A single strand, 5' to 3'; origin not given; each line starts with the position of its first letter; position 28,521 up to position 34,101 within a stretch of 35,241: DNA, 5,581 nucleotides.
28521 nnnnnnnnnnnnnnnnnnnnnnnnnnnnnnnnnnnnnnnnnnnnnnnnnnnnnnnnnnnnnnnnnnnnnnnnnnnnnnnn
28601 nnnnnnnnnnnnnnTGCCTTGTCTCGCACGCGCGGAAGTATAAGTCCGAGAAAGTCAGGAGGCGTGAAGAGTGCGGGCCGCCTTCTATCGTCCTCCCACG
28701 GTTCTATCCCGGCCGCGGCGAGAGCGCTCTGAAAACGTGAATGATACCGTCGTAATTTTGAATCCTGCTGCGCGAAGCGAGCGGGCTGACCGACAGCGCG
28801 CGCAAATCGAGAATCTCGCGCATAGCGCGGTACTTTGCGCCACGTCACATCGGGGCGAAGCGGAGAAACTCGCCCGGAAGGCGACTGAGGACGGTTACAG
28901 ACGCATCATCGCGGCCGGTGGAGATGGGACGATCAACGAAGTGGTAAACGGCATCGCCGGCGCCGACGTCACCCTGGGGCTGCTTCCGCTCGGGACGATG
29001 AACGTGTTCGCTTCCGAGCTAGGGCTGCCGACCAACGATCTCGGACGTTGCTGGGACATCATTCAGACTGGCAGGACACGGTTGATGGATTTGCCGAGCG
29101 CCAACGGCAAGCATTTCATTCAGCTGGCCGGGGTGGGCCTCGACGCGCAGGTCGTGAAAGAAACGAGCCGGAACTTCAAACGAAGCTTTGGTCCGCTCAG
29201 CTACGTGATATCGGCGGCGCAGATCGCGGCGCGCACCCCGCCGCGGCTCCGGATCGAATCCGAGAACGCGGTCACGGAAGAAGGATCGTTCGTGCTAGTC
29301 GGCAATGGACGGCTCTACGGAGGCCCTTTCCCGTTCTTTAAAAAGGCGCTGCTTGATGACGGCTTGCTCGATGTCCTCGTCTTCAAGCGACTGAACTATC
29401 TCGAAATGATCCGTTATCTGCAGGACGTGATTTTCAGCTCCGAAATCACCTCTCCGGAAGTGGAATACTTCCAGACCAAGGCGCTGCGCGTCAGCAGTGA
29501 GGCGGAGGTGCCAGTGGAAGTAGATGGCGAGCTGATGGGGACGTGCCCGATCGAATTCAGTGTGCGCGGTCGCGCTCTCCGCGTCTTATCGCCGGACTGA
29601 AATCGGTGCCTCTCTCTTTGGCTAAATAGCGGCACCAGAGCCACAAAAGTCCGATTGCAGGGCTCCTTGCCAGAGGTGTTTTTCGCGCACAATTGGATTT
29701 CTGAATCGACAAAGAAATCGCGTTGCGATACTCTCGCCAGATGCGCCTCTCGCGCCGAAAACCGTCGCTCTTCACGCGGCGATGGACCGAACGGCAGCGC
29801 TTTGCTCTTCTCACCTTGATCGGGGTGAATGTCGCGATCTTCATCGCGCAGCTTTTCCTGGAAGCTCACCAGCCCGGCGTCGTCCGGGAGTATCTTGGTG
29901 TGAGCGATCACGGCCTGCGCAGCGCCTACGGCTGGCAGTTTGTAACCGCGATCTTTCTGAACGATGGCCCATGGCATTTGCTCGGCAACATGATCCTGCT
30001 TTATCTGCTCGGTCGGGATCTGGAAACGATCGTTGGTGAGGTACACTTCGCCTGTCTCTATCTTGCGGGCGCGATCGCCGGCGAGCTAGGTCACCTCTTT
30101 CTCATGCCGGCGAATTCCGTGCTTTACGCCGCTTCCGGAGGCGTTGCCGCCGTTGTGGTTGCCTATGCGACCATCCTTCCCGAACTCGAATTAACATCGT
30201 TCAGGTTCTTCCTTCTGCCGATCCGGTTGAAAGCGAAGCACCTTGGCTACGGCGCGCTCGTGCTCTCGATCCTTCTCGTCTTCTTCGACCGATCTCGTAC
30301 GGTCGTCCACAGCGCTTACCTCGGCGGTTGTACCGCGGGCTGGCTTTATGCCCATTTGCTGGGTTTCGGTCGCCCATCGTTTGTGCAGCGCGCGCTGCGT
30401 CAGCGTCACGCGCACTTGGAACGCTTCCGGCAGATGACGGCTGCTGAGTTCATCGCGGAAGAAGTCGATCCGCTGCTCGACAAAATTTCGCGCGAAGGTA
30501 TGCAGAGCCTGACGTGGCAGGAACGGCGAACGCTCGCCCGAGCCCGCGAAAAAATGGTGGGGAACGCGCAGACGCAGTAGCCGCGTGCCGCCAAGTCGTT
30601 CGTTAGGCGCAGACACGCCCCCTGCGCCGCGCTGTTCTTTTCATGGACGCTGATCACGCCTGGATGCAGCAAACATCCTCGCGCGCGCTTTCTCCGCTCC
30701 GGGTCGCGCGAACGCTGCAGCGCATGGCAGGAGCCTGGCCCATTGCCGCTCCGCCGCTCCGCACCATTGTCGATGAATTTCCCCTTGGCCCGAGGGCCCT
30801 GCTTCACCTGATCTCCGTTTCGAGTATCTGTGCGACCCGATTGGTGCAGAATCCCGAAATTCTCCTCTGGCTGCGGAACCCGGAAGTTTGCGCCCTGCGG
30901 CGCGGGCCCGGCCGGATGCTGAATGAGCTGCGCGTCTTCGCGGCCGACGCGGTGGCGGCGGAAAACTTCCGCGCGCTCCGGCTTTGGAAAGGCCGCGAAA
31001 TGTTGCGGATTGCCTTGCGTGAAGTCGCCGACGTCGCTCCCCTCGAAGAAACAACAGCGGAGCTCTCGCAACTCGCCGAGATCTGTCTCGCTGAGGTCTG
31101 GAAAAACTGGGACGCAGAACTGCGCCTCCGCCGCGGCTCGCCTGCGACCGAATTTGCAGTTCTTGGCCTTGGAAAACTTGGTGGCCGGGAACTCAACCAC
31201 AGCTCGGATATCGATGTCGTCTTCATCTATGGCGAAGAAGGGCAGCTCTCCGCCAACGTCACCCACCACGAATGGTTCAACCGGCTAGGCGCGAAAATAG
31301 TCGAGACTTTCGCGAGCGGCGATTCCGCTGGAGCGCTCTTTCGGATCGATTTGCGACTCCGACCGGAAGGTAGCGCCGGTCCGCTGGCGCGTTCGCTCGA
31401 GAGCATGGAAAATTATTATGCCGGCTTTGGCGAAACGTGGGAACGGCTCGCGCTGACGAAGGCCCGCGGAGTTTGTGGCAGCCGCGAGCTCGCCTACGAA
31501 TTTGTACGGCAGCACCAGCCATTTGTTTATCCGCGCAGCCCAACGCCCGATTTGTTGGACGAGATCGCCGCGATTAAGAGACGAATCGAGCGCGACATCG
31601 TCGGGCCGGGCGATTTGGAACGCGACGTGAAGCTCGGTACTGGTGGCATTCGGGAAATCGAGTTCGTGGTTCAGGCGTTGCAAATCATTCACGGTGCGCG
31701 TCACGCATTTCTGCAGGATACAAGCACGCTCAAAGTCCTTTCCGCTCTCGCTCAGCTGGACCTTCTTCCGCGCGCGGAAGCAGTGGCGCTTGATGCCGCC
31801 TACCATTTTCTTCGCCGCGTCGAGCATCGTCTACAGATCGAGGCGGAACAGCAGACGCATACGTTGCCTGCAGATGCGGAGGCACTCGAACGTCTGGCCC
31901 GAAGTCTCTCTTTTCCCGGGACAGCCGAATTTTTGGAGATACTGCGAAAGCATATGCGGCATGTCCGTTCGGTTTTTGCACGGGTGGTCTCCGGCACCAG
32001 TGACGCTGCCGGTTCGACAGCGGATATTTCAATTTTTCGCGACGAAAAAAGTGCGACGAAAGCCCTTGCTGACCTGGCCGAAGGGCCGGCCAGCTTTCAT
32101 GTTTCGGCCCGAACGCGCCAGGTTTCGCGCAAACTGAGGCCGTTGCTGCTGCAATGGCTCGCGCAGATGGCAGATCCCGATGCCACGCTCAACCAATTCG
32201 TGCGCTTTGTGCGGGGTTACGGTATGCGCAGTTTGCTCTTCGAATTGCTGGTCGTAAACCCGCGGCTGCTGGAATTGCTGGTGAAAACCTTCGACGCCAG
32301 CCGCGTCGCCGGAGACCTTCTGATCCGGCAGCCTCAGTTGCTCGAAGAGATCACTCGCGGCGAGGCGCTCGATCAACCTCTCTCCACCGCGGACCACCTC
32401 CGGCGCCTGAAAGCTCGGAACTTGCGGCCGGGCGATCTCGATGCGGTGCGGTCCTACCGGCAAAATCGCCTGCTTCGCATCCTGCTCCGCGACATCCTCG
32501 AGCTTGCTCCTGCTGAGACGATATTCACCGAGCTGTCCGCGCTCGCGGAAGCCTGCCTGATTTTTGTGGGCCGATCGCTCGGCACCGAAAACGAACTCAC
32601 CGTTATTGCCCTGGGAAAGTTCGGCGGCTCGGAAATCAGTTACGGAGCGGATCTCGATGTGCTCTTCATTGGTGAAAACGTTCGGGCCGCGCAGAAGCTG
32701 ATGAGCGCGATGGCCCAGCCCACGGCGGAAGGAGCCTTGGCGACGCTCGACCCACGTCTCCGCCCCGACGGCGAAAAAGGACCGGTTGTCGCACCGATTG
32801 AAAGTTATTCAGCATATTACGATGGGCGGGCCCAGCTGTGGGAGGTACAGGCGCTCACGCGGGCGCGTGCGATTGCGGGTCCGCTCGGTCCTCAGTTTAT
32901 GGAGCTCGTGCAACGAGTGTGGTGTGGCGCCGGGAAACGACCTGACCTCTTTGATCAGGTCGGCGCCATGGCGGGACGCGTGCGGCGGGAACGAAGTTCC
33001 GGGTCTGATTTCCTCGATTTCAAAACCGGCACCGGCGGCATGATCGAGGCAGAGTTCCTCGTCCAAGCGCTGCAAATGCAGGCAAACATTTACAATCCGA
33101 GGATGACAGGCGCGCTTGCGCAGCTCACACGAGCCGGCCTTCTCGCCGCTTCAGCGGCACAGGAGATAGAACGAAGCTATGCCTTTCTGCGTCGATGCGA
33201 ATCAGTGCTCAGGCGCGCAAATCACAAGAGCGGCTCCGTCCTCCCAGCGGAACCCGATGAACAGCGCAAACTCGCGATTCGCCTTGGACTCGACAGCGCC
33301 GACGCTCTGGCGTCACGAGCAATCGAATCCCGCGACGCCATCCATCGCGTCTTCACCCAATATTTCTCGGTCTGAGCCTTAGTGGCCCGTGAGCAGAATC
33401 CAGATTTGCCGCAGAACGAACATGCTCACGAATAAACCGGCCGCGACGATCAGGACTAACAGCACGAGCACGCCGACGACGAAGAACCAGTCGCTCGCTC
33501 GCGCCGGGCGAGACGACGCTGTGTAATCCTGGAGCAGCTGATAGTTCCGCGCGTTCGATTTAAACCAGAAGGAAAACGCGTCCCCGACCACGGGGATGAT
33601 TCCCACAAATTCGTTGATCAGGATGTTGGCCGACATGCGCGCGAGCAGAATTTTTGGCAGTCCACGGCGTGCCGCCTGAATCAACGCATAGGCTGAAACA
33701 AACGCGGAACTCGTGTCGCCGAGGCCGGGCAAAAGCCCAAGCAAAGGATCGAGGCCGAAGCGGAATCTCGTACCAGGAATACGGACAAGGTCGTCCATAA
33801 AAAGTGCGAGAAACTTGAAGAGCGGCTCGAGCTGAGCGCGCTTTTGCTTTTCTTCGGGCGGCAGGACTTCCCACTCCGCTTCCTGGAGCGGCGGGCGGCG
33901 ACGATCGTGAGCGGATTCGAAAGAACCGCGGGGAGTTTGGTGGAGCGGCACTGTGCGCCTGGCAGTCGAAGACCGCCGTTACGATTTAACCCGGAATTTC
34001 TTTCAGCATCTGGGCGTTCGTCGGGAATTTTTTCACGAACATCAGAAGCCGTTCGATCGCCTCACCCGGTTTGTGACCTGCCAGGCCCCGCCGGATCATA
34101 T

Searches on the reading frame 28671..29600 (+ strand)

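Call 26: search_protein_families(library=pfam, proteins=[window:28671-29600:+], max_evalue=0.0001)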
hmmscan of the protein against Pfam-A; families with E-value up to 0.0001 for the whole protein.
window:28671-29600:+ (309 aa): 2 families
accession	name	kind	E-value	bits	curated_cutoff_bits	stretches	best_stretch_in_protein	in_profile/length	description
PF00781.29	DAGK_cat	-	1.1e-26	93.3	23.6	1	27-141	3-122/125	Diacylglycerol kinase catalytic domain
PF19279.4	YegS_C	-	2.2e-23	83.2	27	1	155-306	5-157/158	YegS C-terminal NAD kinase beta sandwich-like domain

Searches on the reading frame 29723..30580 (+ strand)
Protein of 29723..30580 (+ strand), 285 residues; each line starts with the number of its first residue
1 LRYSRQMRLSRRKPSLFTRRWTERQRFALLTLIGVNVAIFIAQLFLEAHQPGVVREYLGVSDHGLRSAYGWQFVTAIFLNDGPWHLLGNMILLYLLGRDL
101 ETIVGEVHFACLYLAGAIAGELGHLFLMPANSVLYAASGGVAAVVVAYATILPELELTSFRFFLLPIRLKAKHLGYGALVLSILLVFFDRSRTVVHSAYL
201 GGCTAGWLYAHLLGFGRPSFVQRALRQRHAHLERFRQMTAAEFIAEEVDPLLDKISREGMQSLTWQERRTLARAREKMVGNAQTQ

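Call 26: search_protein_families(library=pfam, proteins=[window:29723-30580:+], max_evalue=0.0001)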
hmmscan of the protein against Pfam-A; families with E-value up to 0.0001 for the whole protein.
window:29723-30580:+ (285 aa): 2 families
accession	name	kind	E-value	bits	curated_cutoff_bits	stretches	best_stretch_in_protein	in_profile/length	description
PF01694.28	Rhomboid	-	1e-19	71.6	22.6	1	70-213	4-140/143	Rhomboid domain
PF20216.3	DUF6576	-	4.4e-08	33.6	27.3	1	246-272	16-42/47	Family of unknown function (DUF6576)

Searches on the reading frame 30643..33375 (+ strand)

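Call 26: search_protein_families(library=pfam, proteins=[window:30643-33375:+], max_evalue=0.0001)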
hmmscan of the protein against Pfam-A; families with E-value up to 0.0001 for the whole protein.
window:30643-33375:+ (910 aa): 3 families
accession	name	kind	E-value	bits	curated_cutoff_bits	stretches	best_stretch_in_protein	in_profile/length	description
PF03710.21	GlnE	-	2e-91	306.3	24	2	53-289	4-251/252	Glutamate-ammonia ligase adenylyltransferase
PF08335.16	GlnD_UR_UTase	-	2.1e-47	161.2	21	2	323-448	22-140/141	GlnD PII-uridylyltransferase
PF10335.14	DUF294_C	-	7.9e-06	26.2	22.5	0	331-417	38-121/145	Putative nucleotidyltransferase substrate binding domain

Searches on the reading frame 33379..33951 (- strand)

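Call 26: search_protein_families(library=pfam, proteins=[window:33379-33951:-], max_evalue=0.0001)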
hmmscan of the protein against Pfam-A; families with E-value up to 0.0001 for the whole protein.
window:33379-33951:- (190 aa): 1 family
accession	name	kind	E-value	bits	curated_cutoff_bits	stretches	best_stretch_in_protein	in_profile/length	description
PF13430.11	DUF4112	-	2.7e-29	101.9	23.3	1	48-143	8-104/105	Domain of unknown function (DUF4112)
